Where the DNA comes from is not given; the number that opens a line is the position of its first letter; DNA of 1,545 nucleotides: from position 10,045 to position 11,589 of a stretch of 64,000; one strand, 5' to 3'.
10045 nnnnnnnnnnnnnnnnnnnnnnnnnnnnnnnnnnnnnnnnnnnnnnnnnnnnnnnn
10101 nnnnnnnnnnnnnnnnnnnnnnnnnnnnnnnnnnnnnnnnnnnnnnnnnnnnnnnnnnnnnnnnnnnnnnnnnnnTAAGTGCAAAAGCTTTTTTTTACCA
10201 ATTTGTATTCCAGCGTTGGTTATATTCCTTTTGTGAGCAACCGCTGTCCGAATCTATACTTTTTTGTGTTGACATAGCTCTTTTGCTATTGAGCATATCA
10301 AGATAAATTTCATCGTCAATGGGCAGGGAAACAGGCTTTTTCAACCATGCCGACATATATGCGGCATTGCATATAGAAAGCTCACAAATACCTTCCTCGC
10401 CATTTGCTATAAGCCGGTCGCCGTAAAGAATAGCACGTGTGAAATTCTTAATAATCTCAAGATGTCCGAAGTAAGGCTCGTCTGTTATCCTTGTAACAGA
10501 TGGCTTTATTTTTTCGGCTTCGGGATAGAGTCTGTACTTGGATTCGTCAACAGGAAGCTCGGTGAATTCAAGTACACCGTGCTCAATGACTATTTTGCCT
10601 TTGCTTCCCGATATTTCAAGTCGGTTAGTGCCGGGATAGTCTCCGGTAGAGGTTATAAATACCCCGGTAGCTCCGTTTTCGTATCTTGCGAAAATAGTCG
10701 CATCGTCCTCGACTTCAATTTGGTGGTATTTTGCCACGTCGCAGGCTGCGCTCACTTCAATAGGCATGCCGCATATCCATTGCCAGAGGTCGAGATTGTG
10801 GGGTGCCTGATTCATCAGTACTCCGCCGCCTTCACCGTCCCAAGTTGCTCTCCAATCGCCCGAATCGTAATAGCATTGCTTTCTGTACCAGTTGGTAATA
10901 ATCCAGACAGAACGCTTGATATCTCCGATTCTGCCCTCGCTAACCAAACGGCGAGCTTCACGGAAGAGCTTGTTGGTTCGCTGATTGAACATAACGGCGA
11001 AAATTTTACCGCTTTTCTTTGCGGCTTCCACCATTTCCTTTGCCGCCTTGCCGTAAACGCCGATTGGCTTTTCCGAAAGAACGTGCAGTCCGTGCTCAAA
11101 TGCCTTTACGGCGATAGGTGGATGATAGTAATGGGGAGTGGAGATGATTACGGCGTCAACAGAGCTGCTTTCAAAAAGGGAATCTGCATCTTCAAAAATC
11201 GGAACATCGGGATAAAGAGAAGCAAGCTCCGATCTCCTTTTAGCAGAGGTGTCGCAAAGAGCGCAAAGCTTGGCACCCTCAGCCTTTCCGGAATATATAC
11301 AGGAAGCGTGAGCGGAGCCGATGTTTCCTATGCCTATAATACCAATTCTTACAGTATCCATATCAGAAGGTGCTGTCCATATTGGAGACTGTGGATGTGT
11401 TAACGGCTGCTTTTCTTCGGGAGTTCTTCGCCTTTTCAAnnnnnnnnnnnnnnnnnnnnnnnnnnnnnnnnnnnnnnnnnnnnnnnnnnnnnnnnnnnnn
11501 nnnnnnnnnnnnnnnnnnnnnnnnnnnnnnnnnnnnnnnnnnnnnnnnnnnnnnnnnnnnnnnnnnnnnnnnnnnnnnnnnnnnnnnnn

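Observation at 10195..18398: Seven-gene operon coupling glucuronate catabolism to a 2x Gfo/Idh/MocA + 2x TIM-barrel module (possible oxidative, non-hydrolytic glycoside/uronide cleavage route)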

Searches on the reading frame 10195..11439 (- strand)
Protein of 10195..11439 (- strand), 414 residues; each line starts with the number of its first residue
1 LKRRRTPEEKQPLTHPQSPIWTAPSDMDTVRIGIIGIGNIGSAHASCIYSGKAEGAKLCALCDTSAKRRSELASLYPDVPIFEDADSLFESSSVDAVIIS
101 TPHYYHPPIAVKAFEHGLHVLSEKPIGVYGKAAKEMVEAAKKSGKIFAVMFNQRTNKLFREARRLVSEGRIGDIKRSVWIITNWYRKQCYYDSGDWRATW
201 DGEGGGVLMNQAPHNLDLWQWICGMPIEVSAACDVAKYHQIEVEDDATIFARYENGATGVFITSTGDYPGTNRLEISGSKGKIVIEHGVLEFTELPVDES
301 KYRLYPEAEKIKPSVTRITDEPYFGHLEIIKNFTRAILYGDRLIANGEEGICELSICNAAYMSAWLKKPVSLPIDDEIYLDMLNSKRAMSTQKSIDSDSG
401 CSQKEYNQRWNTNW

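Call 3: search_protein_families(library=pfam, proteins=[window:10195-11439:-])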
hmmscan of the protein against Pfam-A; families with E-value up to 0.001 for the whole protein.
window:10195-11439:- (414 aa): 5 families
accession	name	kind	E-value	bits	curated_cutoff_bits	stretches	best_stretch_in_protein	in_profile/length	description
PF22725.1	GFO_IDH_MocA_C3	-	5.1e-30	104.5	27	1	159-284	1-124/124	GFO/IDH/MocA C-terminal domain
PF01408.29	GFO_IDH_MocA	-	8.2e-24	85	24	1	30-150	1-119/120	Oxidoreductase family, NAD-binding Rossmann fold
PF02894.22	GFO_IDH_MocA_C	-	9.1e-20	71.8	22.9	1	163-372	1-218/218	Oxidoreductase family, C-terminal alpha/beta domain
PF03447.22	NAD_binding_3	-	3.1e-07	31.5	24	1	36-147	1-113/116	Homoserine dehydrogenase, NAD binding domain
PF22685.1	Gal80p_C-like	-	9e-05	23.1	29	0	160-286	4-151/152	Gal80p, C-terminal domain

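Call 4: search_protein_families(library=ncbifam, proteins=[window:10195-11439:-])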
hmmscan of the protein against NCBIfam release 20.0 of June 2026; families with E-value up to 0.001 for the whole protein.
window:10195-11439:- (414 aa): 10 families
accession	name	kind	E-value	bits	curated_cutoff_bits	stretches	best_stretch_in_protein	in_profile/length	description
TIGR04380.1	myo_inos_iolG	equivalog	6.5e-37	127.1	355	1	30-369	2-328/330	inositol 2-dehydrogenase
NF040723.1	UDP-GlcNAcDh_Arch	equivalog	7.1e-30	104.6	450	1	30-363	1-300/302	UDP-N-acetylglucosamine 3-dehydrogenase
NF008607.0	PRK11579.1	subfamily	1.4e-23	83.5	330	1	28-237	3-201/346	oxidoreductase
NF052479.1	LevoglcsnDh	equivalog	3.3e-22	78.7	650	1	27-232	1-211/386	levoglucosan dehydrogenase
NF041392.1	XylDh_Gfo6_Halo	equivalog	9.3e-22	77.3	350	1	21-370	9-348/350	D-xylose 1-dehydrogenase Gfo6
NF052679.1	InsChiInosDhIolG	equivalog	1.2e-15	57.3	540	1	29-173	2-147/343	bifunctional inositol 2-dehydrogenase/D-chiro-inositol 1-dehydrogenase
NF058563.1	BT_2159_fam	equivalog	1.4e-13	50.6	650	1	30-174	1-143/350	disaccharide 3-dehydrogenase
NF058561.1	BT_2158_fam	equivalog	1.7e-13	50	750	1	23-176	31-179/487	glycoside 3-dehydrogenase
NF007574.0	PRK10206.1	equivalog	8.7e-10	38.2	352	1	61-176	34-148/345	oxidoreductase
NF009830.0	PRK13304.1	equivalog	0.00018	21.1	267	1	30-118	2-86/265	aspartate dehydrogenase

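Call 8: search_solved_structures(query=window:10195-11361:-, max_evalue=0.00001)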
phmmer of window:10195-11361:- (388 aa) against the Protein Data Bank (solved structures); distinct sequences matched with E-value up to 0.00001: 79 (the best 60 are shown).
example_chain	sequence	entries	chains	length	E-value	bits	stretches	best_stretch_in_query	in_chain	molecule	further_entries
8tdi_L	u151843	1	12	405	4.2e-93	315.5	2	1-262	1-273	P2B11 Glucuronide-3-dehydrogenase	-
3q2k_A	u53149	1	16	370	1.3e-39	139.4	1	4-349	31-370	oxidoreductase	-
3q2i_A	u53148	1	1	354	1.3e-37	132.9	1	4-349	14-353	dehydrogenase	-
3ezy_A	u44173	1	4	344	2.9e-22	82.3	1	4-346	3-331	Dehydrogenase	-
1zh8_A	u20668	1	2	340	4.4e-22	81.7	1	4-271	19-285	oxidoreductase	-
3moi_A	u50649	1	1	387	9.1e-22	80.7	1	4-327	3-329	Probable dehydrogenase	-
3cea_A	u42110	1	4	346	5e-20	75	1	4-345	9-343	Myo-inositol 2-dehydrogenase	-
4hkt_A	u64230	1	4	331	5.5e-20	74.8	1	3-346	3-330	Inositol 2-dehydrogenase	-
4mkx_A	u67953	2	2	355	1.9e-19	73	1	2-211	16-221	Inositol dehydrogenase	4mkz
4n54_A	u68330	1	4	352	2.1e-19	72.9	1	3-211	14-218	Inositol dehydrogenase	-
3e18_A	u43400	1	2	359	2.9e-19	72.4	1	5-260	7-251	oxidoreductase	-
6z3b_B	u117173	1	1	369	3.3e-19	72.3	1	1-260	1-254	Gfo/Idh/MocA family oxidoreductase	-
6z3b_A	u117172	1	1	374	3.4e-19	72.2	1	1-260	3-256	Gfo/Idh/MocA family oxidoreductase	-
6z3c_AAA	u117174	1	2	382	3.6e-19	72.1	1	1-260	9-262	Gfo/Idh/MocA family oxidoreductase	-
7xr9_A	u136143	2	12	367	2.7e-18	69.3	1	2-197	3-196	DgpA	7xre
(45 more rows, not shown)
